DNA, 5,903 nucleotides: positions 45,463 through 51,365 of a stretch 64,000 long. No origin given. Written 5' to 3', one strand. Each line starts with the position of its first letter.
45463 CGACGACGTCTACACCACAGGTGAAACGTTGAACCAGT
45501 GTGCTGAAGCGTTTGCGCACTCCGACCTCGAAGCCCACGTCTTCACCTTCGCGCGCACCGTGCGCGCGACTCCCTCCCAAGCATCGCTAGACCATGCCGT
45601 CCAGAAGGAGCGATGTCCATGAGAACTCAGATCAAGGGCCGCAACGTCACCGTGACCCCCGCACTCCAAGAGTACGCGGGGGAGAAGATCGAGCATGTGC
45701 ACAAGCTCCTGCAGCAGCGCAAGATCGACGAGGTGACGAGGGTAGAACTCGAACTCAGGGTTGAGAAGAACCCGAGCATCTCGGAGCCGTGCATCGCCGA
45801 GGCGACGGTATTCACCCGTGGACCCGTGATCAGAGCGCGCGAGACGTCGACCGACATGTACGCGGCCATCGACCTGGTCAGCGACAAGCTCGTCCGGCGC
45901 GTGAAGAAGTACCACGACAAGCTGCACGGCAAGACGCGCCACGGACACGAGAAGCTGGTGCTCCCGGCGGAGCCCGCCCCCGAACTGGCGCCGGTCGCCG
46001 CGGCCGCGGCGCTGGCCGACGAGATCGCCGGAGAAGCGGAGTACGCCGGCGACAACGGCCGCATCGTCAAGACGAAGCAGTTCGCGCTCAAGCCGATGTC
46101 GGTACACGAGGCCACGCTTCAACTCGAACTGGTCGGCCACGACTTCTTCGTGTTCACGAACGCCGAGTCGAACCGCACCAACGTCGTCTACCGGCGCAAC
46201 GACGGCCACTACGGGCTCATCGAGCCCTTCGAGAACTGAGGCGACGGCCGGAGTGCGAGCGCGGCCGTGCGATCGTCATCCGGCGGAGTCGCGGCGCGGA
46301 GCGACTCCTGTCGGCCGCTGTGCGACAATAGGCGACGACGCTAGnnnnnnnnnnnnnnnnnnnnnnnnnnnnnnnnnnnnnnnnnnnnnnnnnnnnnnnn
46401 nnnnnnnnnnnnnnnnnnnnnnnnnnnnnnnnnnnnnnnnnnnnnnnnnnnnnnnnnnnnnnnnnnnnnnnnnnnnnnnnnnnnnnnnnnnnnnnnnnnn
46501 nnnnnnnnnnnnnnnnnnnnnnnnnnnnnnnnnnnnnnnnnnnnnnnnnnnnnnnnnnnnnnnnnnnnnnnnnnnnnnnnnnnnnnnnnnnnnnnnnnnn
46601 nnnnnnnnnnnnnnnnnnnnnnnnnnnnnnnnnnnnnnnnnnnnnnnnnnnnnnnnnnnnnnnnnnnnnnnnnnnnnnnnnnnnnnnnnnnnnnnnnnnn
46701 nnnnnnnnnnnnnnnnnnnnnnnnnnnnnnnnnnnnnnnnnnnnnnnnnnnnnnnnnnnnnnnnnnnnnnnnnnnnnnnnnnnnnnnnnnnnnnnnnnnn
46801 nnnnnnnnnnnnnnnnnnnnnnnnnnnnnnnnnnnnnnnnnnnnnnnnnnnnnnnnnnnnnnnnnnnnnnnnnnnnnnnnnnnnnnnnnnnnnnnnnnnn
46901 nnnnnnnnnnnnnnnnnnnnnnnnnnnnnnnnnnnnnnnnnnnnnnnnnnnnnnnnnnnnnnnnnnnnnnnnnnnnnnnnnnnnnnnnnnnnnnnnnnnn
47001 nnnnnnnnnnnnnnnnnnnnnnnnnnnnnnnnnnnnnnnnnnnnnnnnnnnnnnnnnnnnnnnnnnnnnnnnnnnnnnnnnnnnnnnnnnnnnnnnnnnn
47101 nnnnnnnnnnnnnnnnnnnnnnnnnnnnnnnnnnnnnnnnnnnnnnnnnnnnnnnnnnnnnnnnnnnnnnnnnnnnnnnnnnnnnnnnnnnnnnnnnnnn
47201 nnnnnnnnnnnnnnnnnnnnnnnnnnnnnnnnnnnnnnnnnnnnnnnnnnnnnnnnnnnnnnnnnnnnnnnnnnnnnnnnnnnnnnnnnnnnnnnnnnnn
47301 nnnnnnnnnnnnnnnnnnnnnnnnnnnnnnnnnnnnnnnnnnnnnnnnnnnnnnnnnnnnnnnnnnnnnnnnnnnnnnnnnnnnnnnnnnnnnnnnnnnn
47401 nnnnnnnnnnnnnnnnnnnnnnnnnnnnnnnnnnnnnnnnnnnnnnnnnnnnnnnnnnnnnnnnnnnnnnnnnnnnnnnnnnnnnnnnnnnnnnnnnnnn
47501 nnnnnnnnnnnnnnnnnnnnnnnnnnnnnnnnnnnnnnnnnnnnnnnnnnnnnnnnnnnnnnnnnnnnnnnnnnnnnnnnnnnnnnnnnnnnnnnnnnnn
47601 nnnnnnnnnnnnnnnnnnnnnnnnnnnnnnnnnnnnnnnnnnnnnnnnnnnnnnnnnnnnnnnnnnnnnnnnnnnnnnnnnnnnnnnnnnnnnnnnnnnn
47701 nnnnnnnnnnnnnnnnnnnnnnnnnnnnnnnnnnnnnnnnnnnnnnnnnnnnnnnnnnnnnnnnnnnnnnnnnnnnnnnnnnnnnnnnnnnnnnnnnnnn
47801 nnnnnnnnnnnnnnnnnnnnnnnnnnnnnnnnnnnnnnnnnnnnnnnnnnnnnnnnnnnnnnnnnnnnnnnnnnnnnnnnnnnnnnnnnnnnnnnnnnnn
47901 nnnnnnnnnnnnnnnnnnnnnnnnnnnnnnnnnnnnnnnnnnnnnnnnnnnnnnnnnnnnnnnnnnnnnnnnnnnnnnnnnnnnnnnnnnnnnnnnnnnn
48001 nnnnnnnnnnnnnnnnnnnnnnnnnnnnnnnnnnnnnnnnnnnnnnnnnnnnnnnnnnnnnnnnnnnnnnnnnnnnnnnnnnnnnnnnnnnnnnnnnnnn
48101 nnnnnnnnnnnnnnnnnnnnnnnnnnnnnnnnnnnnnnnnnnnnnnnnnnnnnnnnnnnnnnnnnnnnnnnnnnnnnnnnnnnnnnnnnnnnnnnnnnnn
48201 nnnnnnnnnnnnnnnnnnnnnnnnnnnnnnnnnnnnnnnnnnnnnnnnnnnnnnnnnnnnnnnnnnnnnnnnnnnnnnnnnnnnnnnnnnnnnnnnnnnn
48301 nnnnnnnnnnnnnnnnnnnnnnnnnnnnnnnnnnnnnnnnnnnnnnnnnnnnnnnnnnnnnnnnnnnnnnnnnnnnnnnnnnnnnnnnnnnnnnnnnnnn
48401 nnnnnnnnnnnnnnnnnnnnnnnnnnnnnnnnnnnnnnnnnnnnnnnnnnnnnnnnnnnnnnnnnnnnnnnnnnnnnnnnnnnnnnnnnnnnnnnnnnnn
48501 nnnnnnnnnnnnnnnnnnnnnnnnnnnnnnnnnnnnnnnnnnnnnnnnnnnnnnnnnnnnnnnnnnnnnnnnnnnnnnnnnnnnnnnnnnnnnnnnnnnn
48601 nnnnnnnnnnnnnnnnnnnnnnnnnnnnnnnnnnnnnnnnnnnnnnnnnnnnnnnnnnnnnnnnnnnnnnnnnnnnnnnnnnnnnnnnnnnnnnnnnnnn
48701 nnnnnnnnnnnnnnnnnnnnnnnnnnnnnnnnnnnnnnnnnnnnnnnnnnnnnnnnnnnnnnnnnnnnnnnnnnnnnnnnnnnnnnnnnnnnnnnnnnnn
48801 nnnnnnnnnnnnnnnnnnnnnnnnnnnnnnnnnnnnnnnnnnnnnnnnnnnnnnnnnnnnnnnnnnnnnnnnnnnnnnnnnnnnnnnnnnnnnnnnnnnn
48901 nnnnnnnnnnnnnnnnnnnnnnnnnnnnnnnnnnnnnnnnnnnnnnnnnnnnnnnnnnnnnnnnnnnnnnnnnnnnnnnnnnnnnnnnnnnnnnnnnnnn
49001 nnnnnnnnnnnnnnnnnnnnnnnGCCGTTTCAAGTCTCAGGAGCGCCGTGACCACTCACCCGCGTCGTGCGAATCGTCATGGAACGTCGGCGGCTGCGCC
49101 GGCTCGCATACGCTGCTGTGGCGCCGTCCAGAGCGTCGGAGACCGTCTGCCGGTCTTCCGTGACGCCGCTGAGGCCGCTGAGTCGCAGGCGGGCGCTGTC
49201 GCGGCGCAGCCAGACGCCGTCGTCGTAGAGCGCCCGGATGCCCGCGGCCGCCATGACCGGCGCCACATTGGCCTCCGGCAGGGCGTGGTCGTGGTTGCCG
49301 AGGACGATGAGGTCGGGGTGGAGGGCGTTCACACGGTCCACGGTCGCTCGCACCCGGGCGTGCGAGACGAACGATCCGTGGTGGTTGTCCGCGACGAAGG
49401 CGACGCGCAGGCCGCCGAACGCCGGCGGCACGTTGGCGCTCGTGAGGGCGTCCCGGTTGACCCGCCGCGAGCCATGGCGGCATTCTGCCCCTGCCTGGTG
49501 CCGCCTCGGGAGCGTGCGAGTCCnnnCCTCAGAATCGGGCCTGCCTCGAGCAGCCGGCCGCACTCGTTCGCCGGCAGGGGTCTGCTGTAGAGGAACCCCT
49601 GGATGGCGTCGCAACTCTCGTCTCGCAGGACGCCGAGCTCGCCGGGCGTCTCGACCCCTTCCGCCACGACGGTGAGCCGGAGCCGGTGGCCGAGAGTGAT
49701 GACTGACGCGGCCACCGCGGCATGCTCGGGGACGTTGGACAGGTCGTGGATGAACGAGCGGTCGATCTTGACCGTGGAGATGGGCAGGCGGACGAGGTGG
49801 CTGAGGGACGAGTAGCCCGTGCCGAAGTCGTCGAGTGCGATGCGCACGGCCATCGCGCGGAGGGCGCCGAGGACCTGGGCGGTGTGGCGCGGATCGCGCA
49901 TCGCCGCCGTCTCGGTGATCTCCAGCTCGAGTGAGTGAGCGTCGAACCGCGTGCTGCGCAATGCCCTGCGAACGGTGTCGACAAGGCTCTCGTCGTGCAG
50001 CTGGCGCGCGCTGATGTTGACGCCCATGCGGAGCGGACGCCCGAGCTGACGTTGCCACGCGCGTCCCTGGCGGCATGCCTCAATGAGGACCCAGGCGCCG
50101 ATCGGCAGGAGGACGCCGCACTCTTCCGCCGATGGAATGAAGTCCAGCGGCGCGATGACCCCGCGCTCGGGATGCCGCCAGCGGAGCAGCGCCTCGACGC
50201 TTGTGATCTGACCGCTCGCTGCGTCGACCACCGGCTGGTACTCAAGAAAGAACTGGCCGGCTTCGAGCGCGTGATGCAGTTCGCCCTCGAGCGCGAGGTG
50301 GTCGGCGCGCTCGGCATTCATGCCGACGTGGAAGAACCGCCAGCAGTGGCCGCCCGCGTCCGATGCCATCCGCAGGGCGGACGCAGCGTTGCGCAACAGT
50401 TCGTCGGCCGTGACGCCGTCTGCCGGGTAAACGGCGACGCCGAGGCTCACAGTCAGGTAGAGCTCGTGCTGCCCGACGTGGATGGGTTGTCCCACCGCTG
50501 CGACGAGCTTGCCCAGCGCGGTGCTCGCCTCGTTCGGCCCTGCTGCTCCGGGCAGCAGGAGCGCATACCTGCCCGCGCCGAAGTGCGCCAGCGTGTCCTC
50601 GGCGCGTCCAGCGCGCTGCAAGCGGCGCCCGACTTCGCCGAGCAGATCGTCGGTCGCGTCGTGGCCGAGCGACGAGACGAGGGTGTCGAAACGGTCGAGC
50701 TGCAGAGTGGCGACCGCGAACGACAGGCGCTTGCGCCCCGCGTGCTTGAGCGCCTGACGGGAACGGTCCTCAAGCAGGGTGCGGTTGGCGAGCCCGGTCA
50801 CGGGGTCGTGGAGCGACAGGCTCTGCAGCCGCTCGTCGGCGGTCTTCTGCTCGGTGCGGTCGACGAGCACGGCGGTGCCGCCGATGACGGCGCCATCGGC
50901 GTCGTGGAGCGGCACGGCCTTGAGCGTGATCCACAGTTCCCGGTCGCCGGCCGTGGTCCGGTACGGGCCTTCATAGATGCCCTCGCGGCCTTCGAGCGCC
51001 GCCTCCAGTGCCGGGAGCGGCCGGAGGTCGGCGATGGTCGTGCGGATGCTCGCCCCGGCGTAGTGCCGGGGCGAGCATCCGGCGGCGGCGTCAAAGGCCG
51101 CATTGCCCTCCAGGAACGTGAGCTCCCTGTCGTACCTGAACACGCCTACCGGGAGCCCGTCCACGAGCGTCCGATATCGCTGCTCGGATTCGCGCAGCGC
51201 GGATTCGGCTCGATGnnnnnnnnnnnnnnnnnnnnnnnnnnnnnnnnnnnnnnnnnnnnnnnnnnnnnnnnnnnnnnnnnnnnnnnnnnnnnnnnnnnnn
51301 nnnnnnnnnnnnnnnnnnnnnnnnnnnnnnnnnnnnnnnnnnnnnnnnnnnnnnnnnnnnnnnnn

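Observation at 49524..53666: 1380-aa cytoplasmic sensor: about eight PAS/PAC domains, a GGDEF domain with GAGRY in place of GGDEF but an intact RxxD I-site, and an intact EAL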

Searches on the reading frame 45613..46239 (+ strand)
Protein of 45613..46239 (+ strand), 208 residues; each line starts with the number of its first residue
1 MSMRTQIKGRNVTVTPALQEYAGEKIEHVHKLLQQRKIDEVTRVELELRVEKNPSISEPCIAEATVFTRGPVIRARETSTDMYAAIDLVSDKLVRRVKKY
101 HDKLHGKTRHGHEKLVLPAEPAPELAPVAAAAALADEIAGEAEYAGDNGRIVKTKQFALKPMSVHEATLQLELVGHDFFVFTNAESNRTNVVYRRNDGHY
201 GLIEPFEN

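Call 41: search_protein_families(library=pfam, proteins=[window:45613-46239:+], max_evalue=0.01)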
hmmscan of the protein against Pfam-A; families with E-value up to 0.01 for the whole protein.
window:45613-46239:+ (208 aa): 2 families
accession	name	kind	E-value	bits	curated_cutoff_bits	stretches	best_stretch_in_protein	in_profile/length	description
PF16321.10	Ribosom_S30AE_C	-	2e-28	98.3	25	1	149-202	4-57/57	Sigma 54 modulation/S30EA ribosomal protein C terminus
PF02482.25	Ribosomal_S30AE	-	5e-22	78.9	23.7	1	6-104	2-87/88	Sigma 54 modulation protein / S30EA ribosomal protein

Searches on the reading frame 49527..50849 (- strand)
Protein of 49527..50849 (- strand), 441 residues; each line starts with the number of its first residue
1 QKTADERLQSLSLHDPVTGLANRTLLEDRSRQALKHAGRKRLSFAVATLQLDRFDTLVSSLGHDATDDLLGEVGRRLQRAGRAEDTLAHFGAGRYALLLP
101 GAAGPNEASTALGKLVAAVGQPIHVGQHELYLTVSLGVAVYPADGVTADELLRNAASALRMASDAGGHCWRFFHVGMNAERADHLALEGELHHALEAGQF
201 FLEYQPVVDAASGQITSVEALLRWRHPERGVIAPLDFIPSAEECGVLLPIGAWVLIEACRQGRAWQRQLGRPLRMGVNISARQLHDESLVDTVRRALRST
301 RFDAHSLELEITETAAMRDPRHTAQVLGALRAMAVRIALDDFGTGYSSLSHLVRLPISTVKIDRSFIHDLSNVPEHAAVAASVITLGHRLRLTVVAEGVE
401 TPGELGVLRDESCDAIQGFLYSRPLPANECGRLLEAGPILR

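Call 36: predict_structure(alignment_id=A2)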
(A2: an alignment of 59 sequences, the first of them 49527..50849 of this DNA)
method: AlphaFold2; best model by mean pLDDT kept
length: 441 residues; sequences in the alignment: 59
mean_pLDDT: 92.9   pTM: 0.79
mean pLDDT of the five models: 92.9, 92.7, 92.4, 91.6, 90.7
residues with pLDDT >= 90: 353; 70-90: 83; 50-70: 5; < 50: 0
segments of 3 or more residues with pLDDT < 50: none
pLDDT, mean of each block of 10 residues (from residue 1): 81 92 94 94 96 91 93 96 94 95 89 94 92 96 94 94 87 89 85 93 98 97 96 91 91 98 97 96 95 99 98 88 94 97 69 87 92 91 94 97 96 97 98 93 72
secondary structure, 60 per line:
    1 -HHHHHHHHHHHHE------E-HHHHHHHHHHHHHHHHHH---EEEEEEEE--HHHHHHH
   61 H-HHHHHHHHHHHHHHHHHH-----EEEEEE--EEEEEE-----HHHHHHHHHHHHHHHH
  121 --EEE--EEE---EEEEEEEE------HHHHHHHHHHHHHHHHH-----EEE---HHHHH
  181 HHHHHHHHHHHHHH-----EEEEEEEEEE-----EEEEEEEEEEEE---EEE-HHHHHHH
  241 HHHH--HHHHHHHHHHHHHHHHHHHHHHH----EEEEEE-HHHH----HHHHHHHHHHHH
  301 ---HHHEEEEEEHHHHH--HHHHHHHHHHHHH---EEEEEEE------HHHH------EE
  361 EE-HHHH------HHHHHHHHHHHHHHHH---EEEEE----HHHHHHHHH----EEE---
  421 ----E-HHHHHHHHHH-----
elements in order: H2-13 H23-40 E44-51 H54-61 H63-80 E86-91 E94-99 H105-120 E123-125 E128-130 E134-141 H148-164 E170-172 H176-194 E200-209 E215-226 E230-232 H234-244 H247-269 E274-279 H281-284 H289-300 E307-312 H313-317 H320-332 E336-342 H349-352 E359-362 H364-367 H374-389 E393-397 H402-410 E415-417 H427-436

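Call 40: fold_search(model_id=the predicted structure, library=pdb)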
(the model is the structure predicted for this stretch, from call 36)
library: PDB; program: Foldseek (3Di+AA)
matches with E <= 10: 1548; with E <= 0.001: 181
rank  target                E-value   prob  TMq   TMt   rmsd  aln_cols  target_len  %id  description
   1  4rnh                  1.7e-48  1.00  0.59  0.61  12.5       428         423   39  PaMorA tandem diguanylate cyclase - phosphodiesterase, c-di-GMP complex (released 2014-11-19)
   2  5m3c_A                2.1e-46  1.00  0.75  0.78   4.4       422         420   39  Structure of the hybrid domain (GGDEF-EAL) of PA0575 from Pseudomonas aeruginosa PAO1 at 2.8 Ang. with GTP and Ca2+ bo (released 2017-12-20)
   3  5m3c_B                5.3e-46  1.00  0.69  0.71   5.6       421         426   40  Structure of the hybrid domain (GGDEF-EAL) of PA0575 from Pseudomonas aeruginosa PAO1 at 2.8 Ang. with GTP and Ca2+ bo (released 2017-12-20)
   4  4rnf                  2.1e-45  1.00  0.63  0.65  12.2       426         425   39  PaMorA tandem diguanylate cyclase - mutant phosphodiesterase, apo form (released 2014-11-19)
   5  9cmf_A                1.6e-38  1.00  0.66  0.39  10.2       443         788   33  Substrate bound DosP (released 2024-11-20)
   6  5xgd                  4.6e-37  1.00  0.56  0.46  15.8       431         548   31  Crystal structure of the PAS-GGDEF-EAL domain of PA0861 from Pseudomonas aeruginosa in complex with GTP (released 2017-12-20)
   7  5xgb                  1.4e-36  1.00  0.56  0.45  15.8       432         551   31  Crystal structure of the PAS-GGDEF-EAL domain of PA0861 from Pseudomonas aeruginosa (released 2017-12-20)
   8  5xge                  2.6e-36  1.00  0.56  0.46  15.7       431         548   31  Crystal structure of the PAS-GGDEF-EAL domain of PA0861 from Pseudomonas aeruginosa in complex with cyclic di-GMP (released 2017-12-20)
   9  9bkv_A                6.1e-36  1.00  0.61  0.36  10.9       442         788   33  DosP R97A bent form (released 2024-11-20)
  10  9bkv_B                4.3e-35  1.00  0.62  0.37  10.2       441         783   33  DosP R97A bent form (released 2024-11-20)
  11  9bgv_A                6.1e-35  1.00  0.63  0.37  10.5       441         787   33  DosP R97A straight form (released 2024-11-20)
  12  9ce0_B                7.3e-35  1.00  0.63  0.37  10.1       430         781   34  DosP Apo Bent form (released 2024-11-20)
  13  9cdr_A                3.5e-31  1.00  0.63  0.37  10.4       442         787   33  DosP Apo straight form (released 2024-11-20)
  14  8arv_A                2.9e-30  1.00  0.55  0.95   1.3       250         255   47  Structure of the EAL domain of BifA from Pseudomonas aeruginosa (released 2023-04-12)
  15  8arv_B                3.5e-30  1.00  0.55  0.95   1.3       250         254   47  Structure of the EAL domain of BifA from Pseudomonas aeruginosa (released 2023-04-12)
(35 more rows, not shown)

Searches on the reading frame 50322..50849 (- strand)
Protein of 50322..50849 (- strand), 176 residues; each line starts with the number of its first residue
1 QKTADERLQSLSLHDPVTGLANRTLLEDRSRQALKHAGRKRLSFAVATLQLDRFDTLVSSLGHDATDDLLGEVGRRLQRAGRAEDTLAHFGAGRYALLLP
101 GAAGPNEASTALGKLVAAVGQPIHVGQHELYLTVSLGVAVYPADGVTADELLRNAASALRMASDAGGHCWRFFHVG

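Call 37: search_protein_representatives(protein=window:50322-50849:-)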
Query: 176 residues. Proteins with E-value up to 0.001 (for the whole library): 289480; up to 1e-10: 109795; up to 1e-30: 138. The best 150 are listed.
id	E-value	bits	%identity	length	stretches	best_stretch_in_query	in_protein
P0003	3.8e-90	316.5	85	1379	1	1-175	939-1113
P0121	1.5e-57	210.5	59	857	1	1-176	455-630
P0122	7.9e-51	188.6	38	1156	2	2-171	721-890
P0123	8.8e-50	185.2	40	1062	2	8-167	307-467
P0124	2.7e-49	183.6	57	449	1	6-175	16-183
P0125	1.9e-47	177.7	53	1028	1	1-174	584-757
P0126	1.1e-45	172.0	51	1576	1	1-175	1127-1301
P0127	1.6e-45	171.3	50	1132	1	1-175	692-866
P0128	5.0e-43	163.3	34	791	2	2-173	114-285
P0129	3.1e-42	160.7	62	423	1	50-176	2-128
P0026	4.4e-42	160.2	48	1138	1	3-175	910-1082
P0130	2.0e-40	154.8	37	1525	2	2-173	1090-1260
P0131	3.2e-40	154.1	33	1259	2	4-172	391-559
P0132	4.5e-40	153.6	34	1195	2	2-173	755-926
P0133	5.8e-40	153.3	47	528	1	3-175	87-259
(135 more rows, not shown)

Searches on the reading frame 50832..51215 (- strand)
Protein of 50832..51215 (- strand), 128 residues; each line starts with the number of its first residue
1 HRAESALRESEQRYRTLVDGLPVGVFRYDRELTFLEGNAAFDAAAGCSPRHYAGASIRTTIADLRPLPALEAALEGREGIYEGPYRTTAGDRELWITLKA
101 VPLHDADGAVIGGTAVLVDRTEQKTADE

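Call 8: search_protein_families(library=pfam, proteins=[window:50832-51215:-], max_evalue=0.1)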
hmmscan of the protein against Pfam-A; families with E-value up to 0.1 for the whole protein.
seq(128 aa): 4 families
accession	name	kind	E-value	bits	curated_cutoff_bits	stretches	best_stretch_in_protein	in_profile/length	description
PF08448.16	PAS_4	-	1.3e-13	51.5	23.1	1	18-124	1-109/110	PAS fold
PF13188.13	PAS_8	-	6.1e-05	23.2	21.8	1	12-69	1-55/65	PAS domain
PF00989.32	PAS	-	0.00039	20.9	22.6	1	13-112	2-105/113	PAS fold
PF13426.13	PAS_9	-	0.0054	17.4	27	1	24-122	3-103/103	PAS domain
